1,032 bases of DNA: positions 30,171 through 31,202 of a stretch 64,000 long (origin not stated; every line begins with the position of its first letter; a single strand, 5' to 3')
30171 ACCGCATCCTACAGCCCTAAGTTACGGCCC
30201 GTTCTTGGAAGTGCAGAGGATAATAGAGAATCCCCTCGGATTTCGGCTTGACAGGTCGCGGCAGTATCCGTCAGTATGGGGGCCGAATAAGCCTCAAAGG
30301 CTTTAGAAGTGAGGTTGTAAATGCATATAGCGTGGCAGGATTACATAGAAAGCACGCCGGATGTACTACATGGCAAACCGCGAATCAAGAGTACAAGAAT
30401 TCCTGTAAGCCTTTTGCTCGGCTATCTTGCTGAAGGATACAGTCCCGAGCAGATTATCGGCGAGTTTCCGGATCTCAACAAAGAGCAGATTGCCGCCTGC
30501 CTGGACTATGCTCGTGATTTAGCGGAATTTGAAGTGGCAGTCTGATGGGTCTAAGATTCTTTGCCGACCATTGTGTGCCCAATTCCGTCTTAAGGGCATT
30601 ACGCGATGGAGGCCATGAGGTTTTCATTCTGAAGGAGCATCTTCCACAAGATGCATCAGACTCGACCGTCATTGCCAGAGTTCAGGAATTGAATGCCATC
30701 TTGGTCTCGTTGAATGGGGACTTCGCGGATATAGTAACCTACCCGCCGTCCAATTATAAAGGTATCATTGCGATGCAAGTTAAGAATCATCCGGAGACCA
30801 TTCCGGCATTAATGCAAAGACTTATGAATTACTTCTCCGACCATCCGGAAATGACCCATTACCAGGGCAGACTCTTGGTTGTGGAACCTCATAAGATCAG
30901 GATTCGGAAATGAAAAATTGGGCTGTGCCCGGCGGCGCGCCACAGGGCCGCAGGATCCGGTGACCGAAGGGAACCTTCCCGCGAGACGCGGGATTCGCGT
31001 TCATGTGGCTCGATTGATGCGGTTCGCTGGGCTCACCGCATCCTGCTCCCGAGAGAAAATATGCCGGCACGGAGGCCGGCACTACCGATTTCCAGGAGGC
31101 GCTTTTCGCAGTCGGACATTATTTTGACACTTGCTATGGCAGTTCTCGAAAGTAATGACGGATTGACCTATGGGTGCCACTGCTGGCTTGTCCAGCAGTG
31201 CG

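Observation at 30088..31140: DUF433/DUF5615 toxin-antitoxin-like pair bracketed by ~95 nt direct repeats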

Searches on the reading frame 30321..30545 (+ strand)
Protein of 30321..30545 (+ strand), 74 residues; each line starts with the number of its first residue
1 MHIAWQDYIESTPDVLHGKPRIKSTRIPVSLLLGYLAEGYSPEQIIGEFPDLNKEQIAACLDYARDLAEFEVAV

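Call 9: search_protein_families(library=pfam, proteins=[window:30321-30545:+], max_evalue=0.01)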
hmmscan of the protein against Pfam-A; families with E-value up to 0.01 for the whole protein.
window:30321-30545:+ (74 aa): 1 family
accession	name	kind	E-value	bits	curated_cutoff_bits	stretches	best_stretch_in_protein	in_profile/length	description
PF04255.20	DUF433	-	3.5e-23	81.6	23.6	1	9-64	1-56/56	Protein of unknown function (DUF433)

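Call 44: search_protein_families(library=ncbifam, proteins=[window:30321-30545:+])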
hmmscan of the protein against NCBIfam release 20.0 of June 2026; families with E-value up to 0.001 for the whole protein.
window:30321-30545:+ (74 aa): 0 families

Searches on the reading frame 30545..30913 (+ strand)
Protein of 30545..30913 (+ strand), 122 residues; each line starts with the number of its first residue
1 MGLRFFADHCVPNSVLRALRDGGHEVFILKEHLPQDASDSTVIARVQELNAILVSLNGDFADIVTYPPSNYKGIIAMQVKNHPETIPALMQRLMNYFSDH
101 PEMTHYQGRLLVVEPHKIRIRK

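Call 9: search_protein_families(library=pfam, proteins=[window:30545-30913:+], max_evalue=0.01)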
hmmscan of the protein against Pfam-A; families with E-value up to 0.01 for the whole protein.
window:30545-30913:+ (122 aa): 2 families
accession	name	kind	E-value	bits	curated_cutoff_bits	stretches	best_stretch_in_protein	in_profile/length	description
PF18480.7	DUF5615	-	3.6e-14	53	23.8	1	4-98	2-96/110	Domain of unknown function (DUF5615)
PF18478.7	PIN_10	-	1.4e-07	32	26.2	1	4-60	2-62/84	PIN like domain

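Call 11: find_encoding_contigs(protein=window:30545-30910:+, flank=10000, max_places=10)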
Protein window:30545-30910:+ (122 aa): 1 contig read that carries it; 1 place shown.
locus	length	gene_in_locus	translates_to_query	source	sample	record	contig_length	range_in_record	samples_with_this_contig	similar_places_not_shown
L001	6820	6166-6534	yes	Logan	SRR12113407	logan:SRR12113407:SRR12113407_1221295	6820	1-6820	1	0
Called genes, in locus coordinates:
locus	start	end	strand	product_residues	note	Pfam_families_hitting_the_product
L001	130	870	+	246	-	-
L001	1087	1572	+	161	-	PF10114:PocR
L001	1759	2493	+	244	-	PF02665:Nitrate_red_gam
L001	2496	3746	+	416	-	PF13187:Fer4_9 (faint), PF12797:Fer4_2 (faint), PF13183:Fer4_8, PF13237:Fer4_10 (faint), PF12838:Fer4_7 (weak), PF13534:Fer4_17 (weak), PF02754:CCG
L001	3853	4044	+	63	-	-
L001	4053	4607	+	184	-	PF05016:ParE_toxin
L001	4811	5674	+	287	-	PF00398:RrnaAD, PF08241:Methyltransf_11 (weak), PF13649:Methyltransf_25 (weak)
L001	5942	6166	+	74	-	PF04255:DUF433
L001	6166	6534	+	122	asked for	PF18478:PIN_10 (weak), PF18480:DUF5615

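Call 27: find_homologous_proteins(query=window:30545-30910:+)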
Query window:30545-30910:+ (122 aa): 1233 proteins with E <= 0.001 among 1237 candidates; the best 120 are listed.
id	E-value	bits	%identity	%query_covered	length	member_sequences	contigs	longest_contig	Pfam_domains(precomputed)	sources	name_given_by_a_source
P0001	5.4e-76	271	100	100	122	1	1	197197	PF18480.8,PF18478.8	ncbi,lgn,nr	ncbi:MAG: DUF5615 family PIN-like protein [Desulfomonile tiedjei]|nr:DUF5615 family PIN-like protein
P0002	7.1e-60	219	80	100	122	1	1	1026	PF18480.8,PF18478.8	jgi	jgi:predicted nuclease of predicted toxin-antitoxin system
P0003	1.1e-59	218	80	100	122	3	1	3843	PF18480.8,PF18478.8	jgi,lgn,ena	-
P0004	5.7e-58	213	75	100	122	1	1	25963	PF18480.8,PF18478.8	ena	-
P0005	6.8e-57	209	75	100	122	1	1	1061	PF18480.8,PF18478.8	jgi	-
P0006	6.8e-57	209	75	100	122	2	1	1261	PF18480.8,PF18478.8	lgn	-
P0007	1.0e-56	208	75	100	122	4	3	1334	PF18480.8,PF18478.8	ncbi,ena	-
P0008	1.8e-56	208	75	100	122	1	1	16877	PF18480.8,PF18478.8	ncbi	-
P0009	3.7e-56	207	74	100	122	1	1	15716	PF18480.8,PF18478.8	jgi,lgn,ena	-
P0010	5.0e-56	206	73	100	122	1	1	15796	PF18480.8,PF18478.8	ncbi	ncbi:MAG: DUF5615 family PIN-like protein [Pseudomonadota bacterium]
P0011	6.2e-56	206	74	100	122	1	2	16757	PF18480.8,PF18478.8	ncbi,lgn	-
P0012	6.4e-56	206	74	100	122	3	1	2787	PF18480.8,PF18478.8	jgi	jgi:predicted nuclease of predicted toxin-antitoxin system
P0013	6.6e-56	206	74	100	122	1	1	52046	PF18480.8,PF18478.8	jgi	jgi:predicted nuclease of predicted toxin-antitoxin system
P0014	7.1e-56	206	74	100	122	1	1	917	PF18480.8,PF18478.8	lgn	-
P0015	9.1e-56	205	74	100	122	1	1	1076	PF18480.8,PF18478.8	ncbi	-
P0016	2.4e-55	204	72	100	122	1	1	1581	PF18480.8,PF18478.8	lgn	-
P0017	2.5e-55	204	73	100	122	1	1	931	PF18480.8,PF18478.8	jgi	jgi:predicted nuclease of predicted toxin-antitoxin system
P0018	3.0e-55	204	72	100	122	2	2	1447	PF18480.8,PF18478.8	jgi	-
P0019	6.8e-55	203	75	100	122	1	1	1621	PF18480.8,PF18478.8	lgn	-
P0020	7.3e-55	202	71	100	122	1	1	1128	PF18480.8,PF18478.8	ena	-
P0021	1.7e-54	201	71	100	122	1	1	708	PF18480.8,PF18478.8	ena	-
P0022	1.8e-54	201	73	100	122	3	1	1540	PF18480.8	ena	-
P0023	2.3e-54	201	73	99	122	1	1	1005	PF18480.8,PF18478.8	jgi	jgi:predicted nuclease of predicted toxin-antitoxin system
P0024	3.5e-54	200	72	100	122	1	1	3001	PF18480.8,PF18478.8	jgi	jgi:predicted nuclease of predicted toxin-antitoxin system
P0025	3.6e-54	200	72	100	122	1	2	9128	PF18480.8,PF18478.8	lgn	-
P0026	3.7e-54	200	71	100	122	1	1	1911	PF18480.8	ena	-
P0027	4.1e-54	200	71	100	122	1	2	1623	PF18480.8,PF18478.8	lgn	-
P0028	4.3e-54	200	73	100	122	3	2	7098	PF18480.8,PF18478.8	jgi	jgi:predicted nuclease of predicted toxin-antitoxin system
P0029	7.0e-54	199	71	100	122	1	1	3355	PF18480.8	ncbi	-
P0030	9.2e-54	199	71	100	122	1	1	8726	PF18480.8,PF18478.8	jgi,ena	-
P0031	9.3e-54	199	71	100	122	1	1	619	PF18480.8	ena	-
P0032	9.8e-54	199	72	100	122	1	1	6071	PF18480.8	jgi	-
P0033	1.3e-53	198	71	100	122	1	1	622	PF18480.8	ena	-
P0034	1.8e-53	198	71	100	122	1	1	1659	PF18480.8,PF18478.8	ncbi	-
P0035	1.8e-53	198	70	100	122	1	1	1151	PF18480.8,PF18478.8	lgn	-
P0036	2.5e-53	197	70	100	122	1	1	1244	PF18480.8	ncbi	-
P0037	2.9e-53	197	70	100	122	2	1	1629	PF18480.8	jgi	jgi:predicted nuclease of predicted toxin-antitoxin system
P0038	3.3e-53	197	70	100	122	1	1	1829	PF18480.8,PF18478.8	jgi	jgi:predicted nuclease of predicted toxin-antitoxin system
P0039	3.3e-53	197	71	100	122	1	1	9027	PF18480.8,PF18478.8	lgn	-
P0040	3.4e-53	197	70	100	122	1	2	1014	PF18480.8,PF18478.8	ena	-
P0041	3.4e-53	197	70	100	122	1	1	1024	PF18480.8,PF18478.8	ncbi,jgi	-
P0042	3.5e-53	197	71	100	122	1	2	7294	PF18480.8,PF18478.8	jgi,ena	jgi:predicted nuclease of predicted toxin-antitoxin system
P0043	4.7e-53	197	70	100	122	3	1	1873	PF18480.8,PF18478.8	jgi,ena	-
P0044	4.9e-53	197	71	100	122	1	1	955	PF18480.8,PF18478.8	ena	-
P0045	6.0e-53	196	71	100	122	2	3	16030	PF18480.8,PF18478.8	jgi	jgi:predicted nuclease of predicted toxin-antitoxin system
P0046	6.7e-53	196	70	100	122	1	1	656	PF18480.8,PF18478.8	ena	-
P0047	8.4e-53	196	72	100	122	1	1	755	PF18480.8,PF18478.8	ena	-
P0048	8.6e-53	196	70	100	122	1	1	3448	PF18480.8,PF18478.8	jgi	jgi:predicted nuclease of predicted toxin-antitoxin system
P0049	9.0e-53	196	70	100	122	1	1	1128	PF18480.8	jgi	-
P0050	9.2e-53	196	71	100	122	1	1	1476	PF18480.8,PF18478.8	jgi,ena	-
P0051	1.2e-52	195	73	100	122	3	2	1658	PF18480.8,PF18478.8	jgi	jgi:predicted nuclease of predicted toxin-antitoxin system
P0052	1.2e-52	195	70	100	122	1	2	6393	PF18480.8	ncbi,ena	-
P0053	1.3e-52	195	70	100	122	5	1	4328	PF18480.8,PF18478.8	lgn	-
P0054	1.3e-52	195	72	100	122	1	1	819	PF18480.8,PF18478.8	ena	-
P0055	1.4e-52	195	71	100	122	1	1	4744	PF18480.8,PF18478.8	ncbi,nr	ncbi:MAG: DUF5615 family PIN-like protein [Candidatus Sumerlaeota bacterium]|nr:DUF5615 family PIN-l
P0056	1.5e-52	195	72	100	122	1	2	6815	PF18480.8,PF18478.8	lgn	-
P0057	1.7e-52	195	70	100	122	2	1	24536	PF18480.8,PF18478.8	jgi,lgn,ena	-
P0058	1.7e-52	195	70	100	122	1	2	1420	PF18480.8,PF18478.8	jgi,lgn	-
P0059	1.7e-52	195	70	100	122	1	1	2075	PF18480.8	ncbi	-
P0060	1.8e-52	195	69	100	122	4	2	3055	PF18480.8,PF18478.8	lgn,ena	-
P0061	2.0e-52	195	70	100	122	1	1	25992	PF18480.8,PF18478.8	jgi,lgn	-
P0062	2.3e-52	194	70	100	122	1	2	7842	PF18480.8,PF18478.8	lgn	-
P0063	2.3e-52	194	70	100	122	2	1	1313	PF18480.8,PF18478.8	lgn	-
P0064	2.8e-52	194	71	100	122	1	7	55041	PF18480.8,PF18478.8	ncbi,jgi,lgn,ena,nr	ncbi:MAG TPA: DUF5615 family PIN-like protein [Methylomirabilota bacterium]|jgi:predicted nuclease o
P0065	2.9e-52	194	70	100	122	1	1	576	PF18480.8,PF18478.8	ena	-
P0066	2.9e-52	194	72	100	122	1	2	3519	PF18480.8,PF18478.8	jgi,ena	-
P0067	3.1e-52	194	71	100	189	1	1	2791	PF18480.8,PF18478.8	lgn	-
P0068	4.8e-52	193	70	100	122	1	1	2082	PF18480.8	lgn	-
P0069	6.3e-52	193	70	100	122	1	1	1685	PF18480.8,PF18478.8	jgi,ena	-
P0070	6.5e-52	193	68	100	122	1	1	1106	PF18480.8,PF18478.8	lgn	-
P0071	8.2e-52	193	70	100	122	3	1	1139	PF18480.8,PF18478.8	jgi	jgi:predicted nuclease of predicted toxin-antitoxin system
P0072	8.6e-52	193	70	100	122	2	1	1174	PF18480.8,PF18478.8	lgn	-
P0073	8.7e-52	193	70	100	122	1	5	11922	PF18480.8,PF18478.8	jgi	jgi:predicted nuclease of predicted toxin-antitoxin system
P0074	8.9e-52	193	70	100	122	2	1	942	PF18480.8,PF18478.8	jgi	jgi:predicted nuclease of predicted toxin-antitoxin system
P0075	9.3e-52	192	70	100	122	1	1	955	PF18480.8,PF18478.8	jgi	jgi:predicted nuclease of predicted toxin-antitoxin system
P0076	1.1e-51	192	68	100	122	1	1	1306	PF18480.8,PF18478.8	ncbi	-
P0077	1.2e-51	192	68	100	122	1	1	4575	PF18480.8,PF18478.8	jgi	jgi:predicted nuclease of predicted toxin-antitoxin system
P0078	1.3e-51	192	70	100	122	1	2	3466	PF18480.8,PF18478.8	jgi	jgi:predicted nuclease of predicted toxin-antitoxin system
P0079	1.4e-51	192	72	100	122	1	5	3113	PF18480.8,PF18478.8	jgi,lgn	-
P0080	1.5e-51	192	67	100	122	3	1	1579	PF18480.8,PF18478.8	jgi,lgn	jgi:predicted nuclease of predicted toxin-antitoxin system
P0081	2.0e-51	191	70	100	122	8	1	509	PF18480.8,PF18478.8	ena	-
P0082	2.1e-51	191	71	100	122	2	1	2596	PF18480.8,PF18478.8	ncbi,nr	ncbi:MAG: DUF5615 family PIN-like protein [Deltaproteobacteria bacterium]|nr:DUF5615 family PIN-like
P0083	2.1e-51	191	70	100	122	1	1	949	PF18480.8,PF18478.8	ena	-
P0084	2.2e-51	191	68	100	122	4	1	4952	PF18480.8,PF18478.8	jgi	-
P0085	2.5e-51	191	67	100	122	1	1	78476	PF18480.8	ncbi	-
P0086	2.9e-51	191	66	100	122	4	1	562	PF18480.8,PF18478.8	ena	-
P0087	3.2e-51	191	69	100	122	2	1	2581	PF18480.8,PF18478.8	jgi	jgi:predicted nuclease of predicted toxin-antitoxin system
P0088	3.3e-51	191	68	100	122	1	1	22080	PF18480.8,PF18478.8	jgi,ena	jgi:predicted nuclease of predicted toxin-antitoxin system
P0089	3.5e-51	191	70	100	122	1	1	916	PF18480.8,PF18478.8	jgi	-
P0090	4.0e-51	190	69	99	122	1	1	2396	PF18480.8,PF18478.8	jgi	jgi:predicted nuclease of predicted toxin-antitoxin system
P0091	4.4e-51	190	68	100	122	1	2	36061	PF18480.8,PF18478.8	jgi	jgi:predicted nuclease of predicted toxin-antitoxin system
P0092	4.6e-51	190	68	100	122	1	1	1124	PF18480.8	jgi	-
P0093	4.8e-51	190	69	100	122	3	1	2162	PF18480.8,PF18478.8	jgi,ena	-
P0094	6.0e-51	190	69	100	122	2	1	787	PF18480.8,PF18478.8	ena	-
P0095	7.2e-51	190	69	99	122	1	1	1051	PF18480.8,PF18478.8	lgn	-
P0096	7.9e-51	189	69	100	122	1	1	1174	PF18480.8,PF18478.8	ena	-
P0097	9.1e-51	189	67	100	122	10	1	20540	PF18480.8,PF18478.8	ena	-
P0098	1.1e-50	189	70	100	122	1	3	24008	PF18480.8,PF18478.8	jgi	jgi:predicted nuclease of predicted toxin-antitoxin system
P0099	1.2e-50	189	70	100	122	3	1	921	PF18480.8,PF18478.8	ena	-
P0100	1.2e-50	189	69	99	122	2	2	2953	PF18480.8,PF18478.8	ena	-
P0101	1.2e-50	189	68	100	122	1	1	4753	PF18480.8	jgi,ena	jgi:predicted nuclease of predicted toxin-antitoxin system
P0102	1.6e-50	189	68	100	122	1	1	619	PF18480.8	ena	-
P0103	1.7e-50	188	70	100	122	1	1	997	PF18480.8,PF18478.8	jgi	jgi:predicted nuclease of predicted toxin-antitoxin system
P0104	1.7e-50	188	70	100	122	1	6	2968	PF18480.8,PF18478.8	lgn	-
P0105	1.8e-50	188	66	100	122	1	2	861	PF18480.8,PF18478.8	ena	-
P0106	1.8e-50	188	68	100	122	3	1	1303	PF18480.8,PF18478.8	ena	-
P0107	1.8e-50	188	69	97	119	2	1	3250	PF18480.8,PF18478.8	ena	-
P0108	2.0e-50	188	70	100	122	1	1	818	PF18480.8,PF18478.8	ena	-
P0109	2.1e-50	188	70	100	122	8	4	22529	PF18480.8,PF18478.8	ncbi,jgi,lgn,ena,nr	ncbi:MAG: hypothetical protein FJ147_18280 [Deltaproteobacteria bacterium]|nr:hypothetical protein [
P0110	2.5e-50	188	65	99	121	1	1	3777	PF18480.8,PF18478.8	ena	-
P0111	2.5e-50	188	67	100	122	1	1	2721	PF18480.8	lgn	-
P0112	2.8e-50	188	69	100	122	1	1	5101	PF18480.8,PF18478.8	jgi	jgi:predicted nuclease of predicted toxin-antitoxin system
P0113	2.9e-50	188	70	100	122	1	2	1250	PF18480.8,PF18478.8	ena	-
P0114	3.0e-50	188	67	98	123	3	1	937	PF18480.8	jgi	-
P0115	3.1e-50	188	67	99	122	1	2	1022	PF18480.8,PF18478.8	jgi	jgi:predicted nuclease of predicted toxin-antitoxin system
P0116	3.2e-50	188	66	99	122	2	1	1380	PF18480.8,PF18478.8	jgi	-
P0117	3.2e-50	187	69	99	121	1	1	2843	PF18480.8,PF18478.8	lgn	-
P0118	4.2e-50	187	66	100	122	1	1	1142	PF18480.8,PF18478.8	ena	-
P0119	4.2e-50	187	66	100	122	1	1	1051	PF18480.8,PF18478.8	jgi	-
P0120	4.3e-50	187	66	100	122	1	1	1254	PF18480.8,PF18478.8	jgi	jgi:predicted nuclease of predicted toxin-antitoxin system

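Call 36: find_encoding_contigs(protein=P0003, flank=3000, max_places=3)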
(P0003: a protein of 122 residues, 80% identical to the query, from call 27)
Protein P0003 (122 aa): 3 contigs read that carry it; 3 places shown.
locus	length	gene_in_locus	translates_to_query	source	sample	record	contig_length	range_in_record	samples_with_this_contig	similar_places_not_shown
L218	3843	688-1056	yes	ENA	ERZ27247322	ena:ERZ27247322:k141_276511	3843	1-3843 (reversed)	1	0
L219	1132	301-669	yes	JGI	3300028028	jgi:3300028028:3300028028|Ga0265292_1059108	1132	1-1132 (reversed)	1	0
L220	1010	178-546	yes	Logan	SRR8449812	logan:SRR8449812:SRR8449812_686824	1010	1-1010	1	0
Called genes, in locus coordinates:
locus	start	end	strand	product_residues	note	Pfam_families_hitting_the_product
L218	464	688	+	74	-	PF04255:DUF433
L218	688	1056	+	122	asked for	PF18478:PIN_10 (weak), PF18480:DUF5615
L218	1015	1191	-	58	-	-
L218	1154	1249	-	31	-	-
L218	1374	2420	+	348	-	PF01381:HTH_3 (weak), PF13560:HTH_31 (faint), PF00717:Peptidase_S24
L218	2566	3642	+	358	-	PF01464:SLT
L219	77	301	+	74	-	PF04255:DUF433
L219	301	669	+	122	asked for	PF18478:PIN_10 (weak), PF18480:DUF5615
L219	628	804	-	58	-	-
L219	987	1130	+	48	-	?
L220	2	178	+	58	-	?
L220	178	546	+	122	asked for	PF18478:PIN_10 (weak), PF18480:DUF5615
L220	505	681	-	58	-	-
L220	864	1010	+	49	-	?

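Call 37: find_encoding_contigs(protein=P0004, flank=3000, max_places=3)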
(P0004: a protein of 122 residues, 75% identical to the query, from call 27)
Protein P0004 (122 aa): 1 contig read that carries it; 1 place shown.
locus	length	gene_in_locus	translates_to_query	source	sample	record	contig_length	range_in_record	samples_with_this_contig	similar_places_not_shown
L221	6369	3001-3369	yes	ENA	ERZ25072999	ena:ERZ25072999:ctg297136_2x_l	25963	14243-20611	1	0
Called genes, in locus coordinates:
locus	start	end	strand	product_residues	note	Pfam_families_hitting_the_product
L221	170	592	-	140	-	-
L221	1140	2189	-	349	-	PF14319:Zn_Tnp_IS91, PF04986:Y2_Tnp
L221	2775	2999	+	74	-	PF04255:DUF433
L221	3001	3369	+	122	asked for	PF18478:PIN_10 (weak), PF18480:DUF5615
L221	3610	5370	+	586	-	-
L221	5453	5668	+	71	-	-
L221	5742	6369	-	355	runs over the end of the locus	PF01547:SBP_bac_1, PF13416:SBP_bac_8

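Call 38: find_encoding_contigs(protein=P0010, flank=3000, max_places=3)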
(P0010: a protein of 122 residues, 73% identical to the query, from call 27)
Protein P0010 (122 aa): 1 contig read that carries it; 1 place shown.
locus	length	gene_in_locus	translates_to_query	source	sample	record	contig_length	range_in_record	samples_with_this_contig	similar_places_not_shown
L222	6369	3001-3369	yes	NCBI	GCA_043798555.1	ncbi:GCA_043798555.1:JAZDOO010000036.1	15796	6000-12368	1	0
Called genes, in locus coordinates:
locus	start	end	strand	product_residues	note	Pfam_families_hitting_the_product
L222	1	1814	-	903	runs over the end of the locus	PF01624:MutS_I, PF05188:MutS_II, PF05192:MutS_III, PF05190:MutS_IV, PF00488:MutS_V, PF27441:MutS_C (weak)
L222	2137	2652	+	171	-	-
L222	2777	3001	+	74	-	PF04255:DUF433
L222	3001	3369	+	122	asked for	PF18478:PIN_10 (weak), PF18480:DUF5615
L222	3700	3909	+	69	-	-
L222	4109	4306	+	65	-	PF09957:VapB_antitoxin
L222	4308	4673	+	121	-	PF01850:PIN (weak)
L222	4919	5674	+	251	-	PF00557:Peptidase_M24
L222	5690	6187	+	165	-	PF01327:Pep_deformylase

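Call 44: search_protein_families(library=ncbifam, proteins=[window:30545-30913:+])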
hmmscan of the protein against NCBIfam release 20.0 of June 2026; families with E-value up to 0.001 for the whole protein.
window:30545-30913:+ (122 aa): 0 families

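Call 57: search_protein_families(library=pfam, proteins=[L222:2137-2652:+], max_evalue=0.01)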
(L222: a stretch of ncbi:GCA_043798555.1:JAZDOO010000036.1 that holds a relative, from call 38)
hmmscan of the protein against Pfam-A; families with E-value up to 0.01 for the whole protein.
L222:2137-2652:+ (171 aa): 0 families

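Call 85: search_protein_families(library=ncbifam, proteins=[L222:2137-2652:+], max_evalue=0.01)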
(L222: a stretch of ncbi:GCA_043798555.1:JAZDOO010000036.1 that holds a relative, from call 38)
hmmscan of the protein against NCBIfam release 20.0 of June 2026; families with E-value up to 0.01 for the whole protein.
L222:2137-2652:+ (171 aa): 1 family
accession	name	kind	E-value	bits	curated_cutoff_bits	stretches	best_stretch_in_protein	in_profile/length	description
NF047646.1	REP_Tyr_transpos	equivalog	2.7e-09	37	80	1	58-154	23-112/146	REP-associated tyrosine transposase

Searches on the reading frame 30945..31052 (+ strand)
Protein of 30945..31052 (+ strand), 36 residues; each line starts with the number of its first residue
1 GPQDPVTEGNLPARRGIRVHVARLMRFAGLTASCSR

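Call 66: search_protein_representatives(protein=window:30945-31052:+)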
Query: 36 residues. Proteins with E-value up to 0.001 (for the whole library): 1; up to 1e-10: 0; up to 1e-30: 0. The best 1 are listed.
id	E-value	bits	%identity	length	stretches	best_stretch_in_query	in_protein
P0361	2.3e-04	36.5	44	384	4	10-35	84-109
